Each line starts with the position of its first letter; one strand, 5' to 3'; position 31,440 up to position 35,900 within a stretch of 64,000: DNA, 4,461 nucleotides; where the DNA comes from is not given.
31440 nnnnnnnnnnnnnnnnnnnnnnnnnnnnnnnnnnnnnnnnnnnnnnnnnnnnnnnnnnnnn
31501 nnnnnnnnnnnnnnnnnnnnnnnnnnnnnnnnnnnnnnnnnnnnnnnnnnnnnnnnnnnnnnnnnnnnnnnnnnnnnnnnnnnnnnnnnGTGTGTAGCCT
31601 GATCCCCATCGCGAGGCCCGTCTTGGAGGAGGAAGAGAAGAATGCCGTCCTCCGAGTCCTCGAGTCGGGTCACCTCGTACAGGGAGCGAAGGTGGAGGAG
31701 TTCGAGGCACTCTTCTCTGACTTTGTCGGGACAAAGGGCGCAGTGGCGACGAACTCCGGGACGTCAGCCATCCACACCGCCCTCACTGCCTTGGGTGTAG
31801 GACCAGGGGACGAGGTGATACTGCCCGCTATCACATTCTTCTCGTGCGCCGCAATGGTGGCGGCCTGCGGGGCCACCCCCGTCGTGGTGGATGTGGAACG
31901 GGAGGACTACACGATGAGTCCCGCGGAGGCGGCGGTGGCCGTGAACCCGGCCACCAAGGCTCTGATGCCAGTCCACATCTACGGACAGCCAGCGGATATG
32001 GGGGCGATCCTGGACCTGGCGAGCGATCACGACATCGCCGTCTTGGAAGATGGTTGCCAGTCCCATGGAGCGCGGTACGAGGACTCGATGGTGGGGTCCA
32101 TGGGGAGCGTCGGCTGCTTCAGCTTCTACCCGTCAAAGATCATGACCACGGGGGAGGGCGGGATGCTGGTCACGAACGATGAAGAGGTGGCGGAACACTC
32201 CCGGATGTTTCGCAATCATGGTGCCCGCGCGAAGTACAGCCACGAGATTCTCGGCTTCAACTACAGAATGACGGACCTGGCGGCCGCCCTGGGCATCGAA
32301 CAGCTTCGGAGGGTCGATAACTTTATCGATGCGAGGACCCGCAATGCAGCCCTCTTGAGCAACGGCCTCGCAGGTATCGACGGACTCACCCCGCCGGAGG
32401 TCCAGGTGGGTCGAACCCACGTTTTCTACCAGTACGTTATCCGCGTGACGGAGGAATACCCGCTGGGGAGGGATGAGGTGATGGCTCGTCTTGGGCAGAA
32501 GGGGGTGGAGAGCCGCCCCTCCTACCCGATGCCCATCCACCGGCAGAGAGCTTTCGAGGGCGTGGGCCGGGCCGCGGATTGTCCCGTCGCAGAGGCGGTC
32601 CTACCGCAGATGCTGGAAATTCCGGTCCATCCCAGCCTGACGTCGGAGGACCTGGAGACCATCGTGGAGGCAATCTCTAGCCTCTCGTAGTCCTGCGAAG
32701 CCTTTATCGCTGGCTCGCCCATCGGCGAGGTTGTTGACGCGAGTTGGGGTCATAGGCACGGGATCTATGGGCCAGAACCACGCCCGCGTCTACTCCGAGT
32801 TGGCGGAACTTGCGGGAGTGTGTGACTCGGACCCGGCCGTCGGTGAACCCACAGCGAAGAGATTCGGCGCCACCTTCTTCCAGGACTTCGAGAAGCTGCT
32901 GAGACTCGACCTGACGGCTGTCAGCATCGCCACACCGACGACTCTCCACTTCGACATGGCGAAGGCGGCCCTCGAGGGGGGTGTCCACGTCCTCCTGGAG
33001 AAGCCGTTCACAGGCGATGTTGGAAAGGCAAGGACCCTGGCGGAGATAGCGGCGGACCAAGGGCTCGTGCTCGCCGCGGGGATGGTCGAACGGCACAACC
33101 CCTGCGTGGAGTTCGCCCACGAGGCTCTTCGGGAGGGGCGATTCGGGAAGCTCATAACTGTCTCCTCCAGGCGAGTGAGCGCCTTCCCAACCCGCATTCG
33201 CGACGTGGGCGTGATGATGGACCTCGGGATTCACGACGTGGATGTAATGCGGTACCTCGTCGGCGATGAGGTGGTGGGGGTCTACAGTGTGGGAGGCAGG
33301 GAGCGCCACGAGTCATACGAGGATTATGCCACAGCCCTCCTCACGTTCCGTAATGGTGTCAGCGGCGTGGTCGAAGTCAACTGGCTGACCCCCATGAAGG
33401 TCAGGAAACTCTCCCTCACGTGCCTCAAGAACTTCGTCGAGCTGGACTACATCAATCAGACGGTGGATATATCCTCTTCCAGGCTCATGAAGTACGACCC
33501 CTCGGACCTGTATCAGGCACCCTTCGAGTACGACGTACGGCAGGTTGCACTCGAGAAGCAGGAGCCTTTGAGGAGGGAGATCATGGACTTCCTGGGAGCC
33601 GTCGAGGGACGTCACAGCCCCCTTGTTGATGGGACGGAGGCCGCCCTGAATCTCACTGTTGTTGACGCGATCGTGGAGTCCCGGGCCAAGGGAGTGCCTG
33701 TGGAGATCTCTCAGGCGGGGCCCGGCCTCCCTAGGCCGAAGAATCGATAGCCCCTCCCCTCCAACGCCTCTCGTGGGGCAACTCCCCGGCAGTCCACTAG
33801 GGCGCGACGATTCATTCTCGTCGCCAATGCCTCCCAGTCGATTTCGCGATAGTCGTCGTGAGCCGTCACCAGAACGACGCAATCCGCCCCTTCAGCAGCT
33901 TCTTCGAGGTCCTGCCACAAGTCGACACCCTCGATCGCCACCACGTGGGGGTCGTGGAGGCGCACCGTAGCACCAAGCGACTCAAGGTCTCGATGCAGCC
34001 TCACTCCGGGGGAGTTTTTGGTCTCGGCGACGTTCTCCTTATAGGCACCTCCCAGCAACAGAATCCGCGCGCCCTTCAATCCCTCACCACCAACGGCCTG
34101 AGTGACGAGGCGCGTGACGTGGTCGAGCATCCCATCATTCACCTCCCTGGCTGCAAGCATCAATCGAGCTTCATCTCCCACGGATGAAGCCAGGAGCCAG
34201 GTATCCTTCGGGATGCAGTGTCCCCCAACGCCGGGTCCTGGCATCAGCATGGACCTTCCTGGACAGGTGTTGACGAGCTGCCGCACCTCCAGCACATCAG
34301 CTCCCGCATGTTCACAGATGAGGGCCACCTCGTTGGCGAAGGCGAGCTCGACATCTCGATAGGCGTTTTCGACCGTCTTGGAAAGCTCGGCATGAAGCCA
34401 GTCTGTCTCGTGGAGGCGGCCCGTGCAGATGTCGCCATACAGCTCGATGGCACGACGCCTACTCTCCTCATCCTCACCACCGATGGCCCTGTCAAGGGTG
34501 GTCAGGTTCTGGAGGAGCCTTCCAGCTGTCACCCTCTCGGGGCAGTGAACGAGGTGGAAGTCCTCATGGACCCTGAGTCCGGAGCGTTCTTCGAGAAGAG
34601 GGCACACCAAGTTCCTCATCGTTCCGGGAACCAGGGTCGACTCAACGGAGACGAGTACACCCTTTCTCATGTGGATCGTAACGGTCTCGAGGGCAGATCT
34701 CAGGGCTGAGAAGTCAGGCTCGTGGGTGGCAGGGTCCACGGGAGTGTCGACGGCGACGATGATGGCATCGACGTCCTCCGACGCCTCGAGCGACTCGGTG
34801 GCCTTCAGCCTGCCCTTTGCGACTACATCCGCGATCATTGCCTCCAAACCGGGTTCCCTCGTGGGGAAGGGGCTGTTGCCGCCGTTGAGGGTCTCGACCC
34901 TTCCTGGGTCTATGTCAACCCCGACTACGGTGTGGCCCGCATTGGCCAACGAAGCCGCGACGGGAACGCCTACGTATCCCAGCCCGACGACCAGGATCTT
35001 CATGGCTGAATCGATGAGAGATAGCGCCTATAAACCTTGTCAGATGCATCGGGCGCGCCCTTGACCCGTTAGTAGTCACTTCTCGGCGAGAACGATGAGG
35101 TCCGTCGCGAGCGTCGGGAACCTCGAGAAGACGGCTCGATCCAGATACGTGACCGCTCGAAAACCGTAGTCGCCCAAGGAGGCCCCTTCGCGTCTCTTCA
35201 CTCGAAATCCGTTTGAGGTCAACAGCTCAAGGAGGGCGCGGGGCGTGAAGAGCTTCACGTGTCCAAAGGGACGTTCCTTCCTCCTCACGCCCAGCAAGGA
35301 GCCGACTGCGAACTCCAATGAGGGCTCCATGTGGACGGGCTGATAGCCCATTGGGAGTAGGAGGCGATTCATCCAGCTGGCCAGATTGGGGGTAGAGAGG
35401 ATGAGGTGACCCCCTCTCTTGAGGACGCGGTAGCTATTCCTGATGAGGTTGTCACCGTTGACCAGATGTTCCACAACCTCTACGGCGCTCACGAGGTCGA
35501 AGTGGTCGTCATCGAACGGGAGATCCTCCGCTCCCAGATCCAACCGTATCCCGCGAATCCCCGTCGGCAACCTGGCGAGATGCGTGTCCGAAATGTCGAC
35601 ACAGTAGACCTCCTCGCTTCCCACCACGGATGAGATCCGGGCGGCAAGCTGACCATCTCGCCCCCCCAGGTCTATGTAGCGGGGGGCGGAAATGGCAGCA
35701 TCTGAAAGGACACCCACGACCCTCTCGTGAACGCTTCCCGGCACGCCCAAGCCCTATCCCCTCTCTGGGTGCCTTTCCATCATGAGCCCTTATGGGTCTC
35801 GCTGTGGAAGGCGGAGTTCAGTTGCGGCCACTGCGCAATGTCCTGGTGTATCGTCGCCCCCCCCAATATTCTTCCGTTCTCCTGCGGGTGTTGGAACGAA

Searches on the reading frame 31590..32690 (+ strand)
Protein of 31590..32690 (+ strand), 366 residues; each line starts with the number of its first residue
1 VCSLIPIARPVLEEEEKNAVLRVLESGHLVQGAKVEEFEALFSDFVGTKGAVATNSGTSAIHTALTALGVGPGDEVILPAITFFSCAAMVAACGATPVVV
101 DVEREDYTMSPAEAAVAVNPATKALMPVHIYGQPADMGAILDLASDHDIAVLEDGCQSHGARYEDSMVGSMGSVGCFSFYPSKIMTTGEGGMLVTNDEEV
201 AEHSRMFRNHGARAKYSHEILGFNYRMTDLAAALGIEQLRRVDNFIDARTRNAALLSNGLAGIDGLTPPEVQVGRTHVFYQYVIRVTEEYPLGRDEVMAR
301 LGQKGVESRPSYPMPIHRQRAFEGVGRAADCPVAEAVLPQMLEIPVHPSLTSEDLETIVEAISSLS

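Call 4: search_protein_families(library=pfam, proteins=[window:31590-32690:+], max_evalue=0.01)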
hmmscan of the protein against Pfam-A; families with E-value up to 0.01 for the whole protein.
window:31590-32690:+ (366 aa): 4 families
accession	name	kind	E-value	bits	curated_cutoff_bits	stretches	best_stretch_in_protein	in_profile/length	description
PF01041.23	DegT_DnrJ_EryC1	-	1.7e-125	419.5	19.8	1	12-362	3-359/360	DegT/DnrJ/EryC1/StrS aminotransferase family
PF00155.27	Aminotran_1_2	-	2.7e-06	27.2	19.7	1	35-106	44-124/361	Aminotransferase class I and II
PF01212.27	Beta_elim_lyase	-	3e-06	27.2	27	1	34-274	33-279/288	Beta-eliminating lyase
PF01053.26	Cys_Met_Meta_PP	-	3.7e-05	22.9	27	1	36-156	55-175/381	Cys/Met metabolism PLP-dependent enzyme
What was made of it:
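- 31590..32690 (+): DegT-family sugar aminotransferase. Pfam DegT_DnrJ_EryC1 scores 419.5 bits (call 4).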

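Call 5: search_protein_families(library=ncbifam, proteins=[window:31590-32690:+], max_evalue=0.01)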
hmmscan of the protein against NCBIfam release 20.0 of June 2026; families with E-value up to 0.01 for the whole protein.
window:31590-32690:+ (366 aa): 26 families (the best 25 are shown)
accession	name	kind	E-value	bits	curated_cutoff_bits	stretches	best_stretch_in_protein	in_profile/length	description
TIGR03588.1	PseC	equivalog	3.2e-89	299.5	423.5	1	5-364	2-378/380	UDP-4-amino-4,6-dideoxy-N-acetyl-beta-L-altrosamine transaminase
TIGR04181.1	NHT_00031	hypoth_equivalog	1.1e-75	254.8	420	1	5-345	1-357/359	LegC family aminotransferase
NF008658.2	PRK11658.1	equivalog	1.5e-70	237.8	631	1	2-365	2-376/379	UDP-4-amino-4-deoxy-L-arabinose aminotransferase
NF011936.0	PRK15407.1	equivalog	4.1e-62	210.3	423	2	5-211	37-251/440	lipopolysaccharide biosynthesis protein RfbH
NF008687.0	PRK11706.1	equivalog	2.7e-55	187.7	375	1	5-364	2-372/375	dTDP-4-amino-4,6-dideoxygalactose transaminase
TIGR04427.1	PLP_DesI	equivalog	9.2e-52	176.4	650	1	25-362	43-379/390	dTDP-4-dehydro-6-deoxyglucose aminotransferase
TIGR02379.1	ECA_wecE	subfamily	6.2e-43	147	434.85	1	4-363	1-372/376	dTDP-4-amino-4,6-dideoxy-D-glucose transaminase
NF004769.0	PRK06107.1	equivalog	7.7e-08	31.5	617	1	51-126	96-171/402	aspartate transaminase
NF005817.0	PRK07683.1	equivalog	9.4e-08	31.1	575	1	51-154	92-200/387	aminotransferase A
NF041364.1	GntC_guanitoxin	equivalog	1.1e-07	31.2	415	1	55-154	66-173/356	guanitoxin biosynthesis PLP-dependent (S)-gamma-hydroxy-L-arginine cyclodehydratase GntC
NF004770.0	PRK06108.1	subfamily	2e-07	30.2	422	1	39-155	87-210/396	pyridoxal phosphate-dependent aminotransferase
NF009079.0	PRK12414.1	subfamily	2.6e-07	30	481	1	52-159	94-206/384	methionine aminotransferase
NF006488.0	PRK08912.1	equivalog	2.7e-07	29.9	498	1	52-154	91-198/387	aminotransferase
NF005816.0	PRK07682.1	equivalog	1.4e-06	27.3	620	1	52-152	94-200/390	aminotransferase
NF041091.1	asp_aminotase_Arch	equivalog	5.3e-06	25.5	550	1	51-152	90-197/376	aspartate aminotransferase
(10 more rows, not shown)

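Call 72: search_solved_structures(query=window:31590-32690:+, max_evalue=1e-30)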
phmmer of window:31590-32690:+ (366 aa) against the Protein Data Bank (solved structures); distinct sequences matched with E-value up to 1e-30: 50.
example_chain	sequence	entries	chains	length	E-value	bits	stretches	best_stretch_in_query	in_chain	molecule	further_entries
3bn1_A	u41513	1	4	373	2.1e-83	283.8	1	5-363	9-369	Perosamine synthetase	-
3dr7_A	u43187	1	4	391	2.5e-83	283.6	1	5-363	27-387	Putative perosamine synthetase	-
3dr4_A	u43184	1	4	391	1.7e-82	280.8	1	5-363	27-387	Putative perosamine synthetase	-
7b0d_A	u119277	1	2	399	5.5e-82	279.2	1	12-362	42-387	Glutamine--scyllo-inositol transaminase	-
2oga_A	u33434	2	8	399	1.2e-75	258.4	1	12-362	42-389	Transaminase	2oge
7b0m_AAA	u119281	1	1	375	2.3e-63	217.9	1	2-310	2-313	Sugar aminotransferase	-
3nyu_A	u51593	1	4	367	3.6e-63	217.3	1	19-365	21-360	Aminotransferase WbpE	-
3nu7_A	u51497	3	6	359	8.9e-63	216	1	19-362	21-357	Aminotransferase WbpE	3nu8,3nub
3nys_A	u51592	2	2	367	2e-62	214.9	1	19-365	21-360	Aminotransferase WbpE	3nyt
3frk_A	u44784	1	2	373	1.1e-61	212.4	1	23-363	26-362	QdtB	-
8e75_A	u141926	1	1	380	2.6e-58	201.3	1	18-360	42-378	DegT/DnrJ/EryC1/StrS aminotransferase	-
8e77_A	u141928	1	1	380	2.6e-58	201.3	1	18-360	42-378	DegT/DnrJ/EryC1/StrS aminotransferase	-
8vr3_A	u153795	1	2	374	4.5e-57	197.3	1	4-363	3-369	DegT/DnrJ/EryC1/StrS aminotransferase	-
8vr5_A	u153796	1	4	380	6.8e-57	196.7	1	5-363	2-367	DegT/DnrJ/EryC1/StrS aminotransferase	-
1mdo_A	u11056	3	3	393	3.8e-56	194.2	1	2-364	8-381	ArnB aminotransferase | UDP-4-amino-4-deoxy-L-arabinose--oxoglutarate aminotransferase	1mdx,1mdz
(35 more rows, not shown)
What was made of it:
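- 31590..32690 (+): WbpE structures are among the PDB hits at 217 bits (call 72).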

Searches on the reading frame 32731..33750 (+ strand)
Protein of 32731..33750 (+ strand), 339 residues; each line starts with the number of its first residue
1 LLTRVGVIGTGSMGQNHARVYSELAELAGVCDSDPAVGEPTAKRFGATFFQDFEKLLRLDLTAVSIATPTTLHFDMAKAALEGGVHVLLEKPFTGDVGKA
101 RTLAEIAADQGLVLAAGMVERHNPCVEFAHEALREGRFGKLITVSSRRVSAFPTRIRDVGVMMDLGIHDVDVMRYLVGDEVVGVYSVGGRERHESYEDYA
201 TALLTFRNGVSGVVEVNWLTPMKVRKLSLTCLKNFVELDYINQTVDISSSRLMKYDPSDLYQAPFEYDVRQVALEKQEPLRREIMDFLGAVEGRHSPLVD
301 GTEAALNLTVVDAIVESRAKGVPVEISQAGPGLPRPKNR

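Call 4: search_protein_families(library=pfam, proteins=[window:32731-33750:+], max_evalue=0.01)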
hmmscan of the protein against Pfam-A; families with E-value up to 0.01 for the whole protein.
window:32731-33750:+ (339 aa): 3 families
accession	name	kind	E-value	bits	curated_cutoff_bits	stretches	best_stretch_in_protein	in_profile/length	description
PF01408.29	GFO_IDH_MocA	-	4.2e-27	95.6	24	1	4-117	2-119/120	Oxidoreductase family, NAD-binding Rossmann fold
PF22725.1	GFO_IDH_MocA_C3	-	6.7e-19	68.6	27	1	129-224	4-111/124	GFO/IDH/MocA C-terminal domain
PF02894.22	GFO_IDH_MocA_C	-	8e-15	55.7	22.9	1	131-216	2-101/218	Oxidoreductase family, C-terminal alpha/beta domain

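Call 5: search_protein_families(library=ncbifam, proteins=[window:32731-33750:+], max_evalue=0.01)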
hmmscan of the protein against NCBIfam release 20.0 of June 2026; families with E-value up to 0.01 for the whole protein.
window:32731-33750:+ (339 aa): 9 families
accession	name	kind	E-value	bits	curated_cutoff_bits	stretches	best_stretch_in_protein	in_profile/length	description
NF040723.1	UDP-GlcNAcDh_Arch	equivalog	1.3e-87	294.2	450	1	4-316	2-299/302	UDP-N-acetylglucosamine 3-dehydrogenase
TIGR04380.1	myo_inos_iolG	equivalog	1e-33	116.6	355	1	4-216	3-229/330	inositol 2-dehydrogenase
NF052479.1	LevoglcsnDh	equivalog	7.7e-17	61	650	1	4-179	5-204/386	levoglucosan dehydrogenase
NF041392.1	XylDh_Gfo6_Halo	equivalog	2.3e-15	56.3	350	1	62-325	84-349/350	D-xylose 1-dehydrogenase Gfo6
NF007574.0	PRK10206.1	equivalog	8.6e-15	54.6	352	1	49-203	53-213/345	oxidoreductase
NF052679.1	InsChiInosDhIolG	equivalog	1.8e-13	50.2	540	1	1-210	1-221/343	bifunctional inositol 2-dehydrogenase/D-chiro-inositol 1-dehydrogenase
NF008607.0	PRK11579.1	subfamily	1.8e-12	46.9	330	1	4-182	6-194/346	oxidoreductase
NF058561.1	BT_2158_fam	equivalog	5.9e-11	41.6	750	1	7-145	40-181/487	glycoside 3-dehydrogenase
NF058563.1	BT_2159_fam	equivalog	3.8e-05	22.9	650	1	4-183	2-189/350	disaccharide 3-dehydrogenase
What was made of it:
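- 32731..33750 (+): GFO/IDH/MocA oxidoreductase, like a UDP-GlcNAc 3-dehydrogenase. NF040723 scores 294 bits, below its cut-off (call 5).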

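Call 71: search_solved_structures(query=window:32731-33750:+, max_evalue=1e-10)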
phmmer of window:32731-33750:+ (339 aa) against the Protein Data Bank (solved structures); distinct sequences matched with E-value up to 1e-10: 32.
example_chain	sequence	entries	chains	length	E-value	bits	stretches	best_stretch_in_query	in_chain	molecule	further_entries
7bvj_A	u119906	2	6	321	4.2e-40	141.2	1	4-303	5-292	Oxidoreductase, NAD-binding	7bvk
4hkt_A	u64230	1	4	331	2.2e-21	79.7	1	2-186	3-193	Inositol 2-dehydrogenase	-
6nor_A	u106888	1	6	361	7.3e-19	71.4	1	5-222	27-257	Putative NAD dependent dehydrogenase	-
3q2k_A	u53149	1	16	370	5.8e-18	68.5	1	4-324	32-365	oxidoreductase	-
4n54_A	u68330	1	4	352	2.2e-17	66.6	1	4-191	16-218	Inositol dehydrogenase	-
4mkx_A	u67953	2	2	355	2.2e-17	66.6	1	4-191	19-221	Inositol dehydrogenase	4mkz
9m37_A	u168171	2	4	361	4e-16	62.4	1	4-217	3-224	P581a DgpA2 and isoorientin complex structure | Gfo/Idh/MocA family protein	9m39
6jw6_A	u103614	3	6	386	7.5e-16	61.5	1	3-185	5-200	Dehydrogenase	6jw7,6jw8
6a3f_A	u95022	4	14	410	5.8e-15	58.6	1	4-208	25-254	Putative dehydrogenase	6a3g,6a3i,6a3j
3q2i_A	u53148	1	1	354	9.9e-15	57.9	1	4-232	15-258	dehydrogenase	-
3rbv_A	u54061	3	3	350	7.5e-14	55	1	4-212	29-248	Sugar 3-ketoreductase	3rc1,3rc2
3cea_A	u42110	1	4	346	1.4e-13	54.1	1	4-187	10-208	Myo-inositol 2-dehydrogenase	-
3f4l_A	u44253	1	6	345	1.5e-13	54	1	49-230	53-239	Putative oxidoreductase yhhX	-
3ezy_A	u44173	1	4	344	1.6e-13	53.9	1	2-215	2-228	Dehydrogenase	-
3rc7_A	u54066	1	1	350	1.9e-13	53.6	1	4-212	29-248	Sugar 3-ketoreductase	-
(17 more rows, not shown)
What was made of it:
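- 32731..33750 (+): The best PDB hit is 7bvj at E = 4e-40; 3q2k and 3q2i also hit (call 71).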

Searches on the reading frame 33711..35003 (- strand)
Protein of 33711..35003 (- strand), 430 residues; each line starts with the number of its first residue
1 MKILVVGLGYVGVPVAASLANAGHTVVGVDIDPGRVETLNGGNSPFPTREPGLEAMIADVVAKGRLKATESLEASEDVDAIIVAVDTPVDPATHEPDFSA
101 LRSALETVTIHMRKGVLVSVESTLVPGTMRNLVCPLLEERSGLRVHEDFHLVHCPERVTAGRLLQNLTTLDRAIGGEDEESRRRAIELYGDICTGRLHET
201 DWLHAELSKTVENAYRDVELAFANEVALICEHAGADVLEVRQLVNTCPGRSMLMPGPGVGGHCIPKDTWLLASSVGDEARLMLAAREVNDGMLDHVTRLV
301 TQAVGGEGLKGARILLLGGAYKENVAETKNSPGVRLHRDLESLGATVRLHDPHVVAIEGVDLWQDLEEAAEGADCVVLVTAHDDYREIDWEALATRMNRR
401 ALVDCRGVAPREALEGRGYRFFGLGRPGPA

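Call 4: search_protein_families(library=pfam, proteins=[window:33711-35003:-], max_evalue=0.01)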
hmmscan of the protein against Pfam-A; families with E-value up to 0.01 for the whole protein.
window:33711-35003:- (430 aa): 10 families
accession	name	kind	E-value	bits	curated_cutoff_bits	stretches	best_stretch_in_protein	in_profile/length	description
PF03721.20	UDPG_MGDP_dh_N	-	1.8e-46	158.5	27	1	1-184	1-182/187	UDP-glucose/GDP-mannose dehydrogenase family, NAD binding domain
PF00984.24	UDPG_MGDP_dh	-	2e-24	86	25.4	1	205-290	3-93/94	UDP-glucose/GDP-mannose dehydrogenase family, central domain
PF03720.21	UDPG_MGDP_dh_C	-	2.2e-24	86.2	30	1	316-408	2-100/103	UDP-glucose/GDP-mannose dehydrogenase family, UDP binding domain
PF02254.24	TrkA_N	-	5.5e-05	23.9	23.8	1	3-40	1-38/116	TrkA-N domain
PF01210.29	NAD_Gly3P_dh_N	-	5.9e-05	23.5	23.1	0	2-116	1-106/158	NAD-dependent glycerol-3-phosphate dehydrogenase N-terminus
PF03446.21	NAD_binding_2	-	0.00012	22.6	21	1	2-51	1-43/161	NAD binding domain of 6-phosphogluconate dehydrogenase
PF02737.24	3HCDH_N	-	0.00037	20.9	22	1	2-85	1-86/180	3-hydroxyacyl-CoA dehydrogenase, NAD binding domain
PF02558.23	ApbA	-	0.00043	20.4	22.2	1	3-85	1-74/150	Ketopantoate reductase PanE/ApbA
PF02826.25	2-Hacid_dh_C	-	0.0014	18.5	25.1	0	333-384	48-103/178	D-isomer specific 2-hydroxyacid dehydrogenase, NAD binding domain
PF03807.23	F420_oxidored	-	0.0018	19.3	21.6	0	2-86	1-68/94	NADP oxidoreductase coenzyme F420-dependent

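Call 5: search_protein_families(library=ncbifam, proteins=[window:33711-35003:-], max_evalue=0.01)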
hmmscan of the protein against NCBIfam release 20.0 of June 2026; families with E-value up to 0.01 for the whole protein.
window:33711-35003:- (430 aa): 21 families
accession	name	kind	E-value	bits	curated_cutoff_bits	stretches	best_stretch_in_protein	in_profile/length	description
TIGR03026.1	NDP-sugDHase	subfamily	2.2e-118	395.6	189.8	1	1-406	1-412/413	nucleotide sugar dehydrogenase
NF040825.1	UDPMaNacDH_Arch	equivalog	3.9e-96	322.4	750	1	1-426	1-415/418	UDP-N-acetyl-D-mannosamine dehydrogenase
NF008286.0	PRK11064.1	equivalog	1.1e-78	264.7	459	1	2-408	5-418/420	UDP-N-acetyl-D-mannosamine dehydrogenase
NF041297.1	UDPGDh_AglM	equivalog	2e-56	191.8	670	1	1-411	1-419/429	UDP-glucose 6-dehydrogenase AglM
NF047673.2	TeichurnBiosyTuaD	equivalog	7.4e-53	180.2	700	1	2-427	3-432/439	UDP-glucose 6-dehydrogenase TuaD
NF011729.0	PRK15182.1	equivalog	1.1e-39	136.5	592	1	2-392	8-398/425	Vi polysaccharide biosynthesis UDP-N-acetylglucosamine C-6 dehydrogenase TviB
NF011631.0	PRK15057.1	equivalog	3.8e-15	55.9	757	1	1-273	1-264/388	UDP-glucose 6-dehydrogenase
NF007034.0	PRK09496.2-1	subfamily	1.1e-05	24.6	344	1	1-40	1-39/445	Trk system potassium transporter TrkA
NF007039.0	PRK09496.3-2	equivalog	2.7e-05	23.2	293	1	1-40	1-40/446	Trk system potassium transporter TrkA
NF043037.1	ThreonDh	equivalog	5.2e-05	22.8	350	1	2-40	4-42/297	L-threonate dehydrogenase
TIGR01692.1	HIBADH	equivalog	6.6e-05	22.4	291.6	0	6-39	2-35/288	3-hydroxyisobutyrate dehydrogenase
NF000942.0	PRK00094.1-4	subfamily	0.00031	20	257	0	1-87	3-82/334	NAD(P)H-dependent glycerol-3-phosphate dehydrogenase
NF042925.1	FHMPC_DH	equivalog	0.00048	19.5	500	1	1-40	1-40/304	5-formyl-3-hydroxy-2-methylpyridine 4-carboxylate 5-dehydrogenase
TIGR00745.1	apbA_panE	subfamily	0.00099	18.5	141.35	1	2-85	1-76/305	2-dehydropantoate 2-reductase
NF012005.0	PRK15461.1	equivalog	0.0015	17.7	348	1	2-40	3-41/298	sulfolactaldehyde 3-reductase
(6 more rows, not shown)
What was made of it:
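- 33711..35003 (-): Nucleotide-sugar 6-dehydrogenase of the UDP-ManNAc/GlcNAc type. The archaeal UDP-ManNAc dehydrogenase model scores 322 bits, below its cut-off (call 5).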

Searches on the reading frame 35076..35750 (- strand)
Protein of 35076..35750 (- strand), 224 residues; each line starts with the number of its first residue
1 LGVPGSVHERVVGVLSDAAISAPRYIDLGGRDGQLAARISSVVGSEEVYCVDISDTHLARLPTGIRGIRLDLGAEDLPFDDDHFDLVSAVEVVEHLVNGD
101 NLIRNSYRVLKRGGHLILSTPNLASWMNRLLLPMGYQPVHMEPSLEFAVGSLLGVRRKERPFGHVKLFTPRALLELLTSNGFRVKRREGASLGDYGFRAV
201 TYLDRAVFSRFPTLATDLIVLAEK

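Call 4: search_protein_families(library=pfam, proteins=[window:35076-35750:-], max_evalue=0.01)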
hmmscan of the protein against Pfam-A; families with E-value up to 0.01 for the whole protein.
window:35076-35750:- (224 aa): 8 families
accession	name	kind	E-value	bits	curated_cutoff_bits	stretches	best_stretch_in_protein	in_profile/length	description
PF13489.12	Methyltransf_23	-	4.4e-16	59.5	27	1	18-184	19-161/164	Methyltransferase domain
PF08241.18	Methyltransf_11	-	2e-14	54.5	21.2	1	27-118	2-95/95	Methyltransferase domain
PF08242.18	Methyltransf_12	-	1.4e-10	42.2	30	1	26-116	1-98/98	Methyltransferase domain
PF13649.12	Methyltransf_25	-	1.7e-10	41.9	27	1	27-114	3-97/97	Methyltransferase domain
PF13847.12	Methyltransf_31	-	6e-07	29.7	27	1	24-126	6-117/145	Methyltransferase domain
PF01209.24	Ubie_methyltran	-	5.7e-06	26.3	20.1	1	24-117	50-150/233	ubiE/COQ5 methyltransferase family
PF05219.18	DREV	-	0.0011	18.7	26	1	22-119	95-187/265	DREV methyltransferase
PF07021.18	MetW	-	0.0016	18.6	21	1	24-137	16-127/193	Methionine biosynthesis protein MetW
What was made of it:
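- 35076..35750 (-): SAM-dependent methyltransferase, 160 nt downstream of the HAD gene. Its membership of the cassette is uncertain. Pfam Methyltransf_23, _11 and related families (call 4).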

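Call 5: search_protein_families(library=ncbifam, proteins=[window:35076-35750:-], max_evalue=0.01)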
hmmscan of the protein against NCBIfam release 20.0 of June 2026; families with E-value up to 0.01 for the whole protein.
window:35076-35750:- (224 aa): 19 families
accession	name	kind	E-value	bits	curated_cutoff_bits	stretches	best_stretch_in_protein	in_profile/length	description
NF001240.0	PRK00216.1-1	equivalog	7.4e-09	35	378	1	23-118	65-168/251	bifunctional demethylmenaquinone methyltransferase/2-methoxy-6-polyprenyl-1,4-benzoquinol methylase UbiE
NF047649.1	MTase_UXPK_star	exception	3.5e-08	32.8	460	1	51-119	115-182/283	methyltransferase/UXPK-star double selenoprotein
TIGR01983.1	UbiG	equivalog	5.7e-08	32.3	102.95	1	21-122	49-155/228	bifunctional 2-polyprenyl-6-hydroxyphenol methylase/3-demethylubiquinol 3-O-methyltransferase UbiG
NF041537.1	ArsM_AhpD_UU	exception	8.9e-08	31.3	510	1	29-123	87-185/345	arsenite methyltransferase/AhpD domain selenoprotein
TIGR02081.1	metW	equivalog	3.2e-07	30.1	189.5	1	24-139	16-129/194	methionine biosynthesis protein MetW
TIGR02072.1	BioC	equivalog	3.9e-07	30.1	184.95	1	14-121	26-135/244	malonyl-ACP O-methyltransferase BioC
NF041675.1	sarc_dimgly_tmase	equivalog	9e-06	25.8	550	1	71-124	122-175/278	sarcosine/dimethylglycine N-methyltransferase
TIGR01934.1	MenG_MenH_UbiE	subfamily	1.1e-05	24.9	158.35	1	22-118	40-141/223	ubiquinone/menaquinone biosynthesis methyltransferase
NF045667.1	MTase_DVU1556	equivalog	1.9e-05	24.2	155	1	26-119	27-120/213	DVU_1556 family methyltransferase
NF045823.1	PthPhpthDimycoMt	equivalog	1.9e-05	24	300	1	73-118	121-166/256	phthiotriol/phenolphthiotriol dimycocerosates methyltransferase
NF041255.1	mycofact_MftM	equivalog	3.6e-05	23.2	200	1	20-111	138-234/289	mycofactocin oligosaccharide methyltransferase MftM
NF001242.0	PRK00216.1-3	equivalog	3.8e-05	23.2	351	1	21-117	70-174/258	bifunctional demethylmenaquinone methyltransferase/2-methoxy-6-polyprenyl-1,4-benzoquinol methylase UbiE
NF045825.1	FAmtase_mtf2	equivalog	0.00031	20.1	400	1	74-119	114-159/248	fatty-acid O-methyltransferase Mtf2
NF008823.0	PRK11873.1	subfamily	0.00044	19.8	263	1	30-119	89-182/272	arsenite methyltransferase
NF001244.0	PRK00216.1-5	equivalog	0.00049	19.4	216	1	24-117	51-152/236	bifunctional demethylmenaquinone methyltransferase/2-methoxy-6-polyprenyl-1,4-benzoquinol methylase UbiE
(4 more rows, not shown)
